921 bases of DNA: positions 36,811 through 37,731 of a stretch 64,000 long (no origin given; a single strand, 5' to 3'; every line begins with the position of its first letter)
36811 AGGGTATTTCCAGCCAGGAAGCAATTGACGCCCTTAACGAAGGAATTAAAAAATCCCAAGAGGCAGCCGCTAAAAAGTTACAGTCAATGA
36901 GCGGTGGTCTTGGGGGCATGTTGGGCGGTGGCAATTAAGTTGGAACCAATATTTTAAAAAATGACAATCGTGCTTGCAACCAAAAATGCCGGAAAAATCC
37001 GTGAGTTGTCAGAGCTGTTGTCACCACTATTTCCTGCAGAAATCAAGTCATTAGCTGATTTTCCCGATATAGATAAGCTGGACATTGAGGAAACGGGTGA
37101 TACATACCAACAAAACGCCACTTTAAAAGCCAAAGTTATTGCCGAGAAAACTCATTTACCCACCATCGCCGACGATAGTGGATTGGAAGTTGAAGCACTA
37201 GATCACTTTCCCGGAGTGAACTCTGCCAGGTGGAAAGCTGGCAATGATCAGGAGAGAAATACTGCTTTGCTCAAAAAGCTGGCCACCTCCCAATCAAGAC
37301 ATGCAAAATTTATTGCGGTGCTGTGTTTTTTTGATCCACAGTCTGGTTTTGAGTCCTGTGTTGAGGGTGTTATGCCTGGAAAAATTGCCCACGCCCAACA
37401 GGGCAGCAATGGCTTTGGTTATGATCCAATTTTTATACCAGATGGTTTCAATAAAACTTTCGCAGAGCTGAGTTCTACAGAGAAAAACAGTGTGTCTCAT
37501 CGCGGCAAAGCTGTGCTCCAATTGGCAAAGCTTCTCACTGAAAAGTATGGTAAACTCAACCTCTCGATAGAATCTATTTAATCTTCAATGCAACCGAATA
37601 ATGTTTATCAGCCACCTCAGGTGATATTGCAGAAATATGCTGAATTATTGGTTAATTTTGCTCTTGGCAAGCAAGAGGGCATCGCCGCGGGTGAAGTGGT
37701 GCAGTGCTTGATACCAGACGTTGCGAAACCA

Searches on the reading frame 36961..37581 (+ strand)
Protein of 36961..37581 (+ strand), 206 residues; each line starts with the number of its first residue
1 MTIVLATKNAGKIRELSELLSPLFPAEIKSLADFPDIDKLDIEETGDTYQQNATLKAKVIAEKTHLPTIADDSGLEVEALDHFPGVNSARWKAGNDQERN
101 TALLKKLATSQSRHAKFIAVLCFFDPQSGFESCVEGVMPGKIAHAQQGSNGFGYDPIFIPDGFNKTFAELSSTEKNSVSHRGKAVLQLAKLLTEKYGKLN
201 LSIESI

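Call 29: search_protein_families(library=pfam, proteins=[window:36961-37581:+], max_evalue=0.001)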
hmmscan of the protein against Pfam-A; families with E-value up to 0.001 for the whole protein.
window:36961-37581:+ (206 aa): 1 family
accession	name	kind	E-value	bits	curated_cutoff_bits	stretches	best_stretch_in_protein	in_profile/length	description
PF01725.21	Ham1p_like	-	1.4e-61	208.1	22.5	1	3-190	1-185/186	Ham1 family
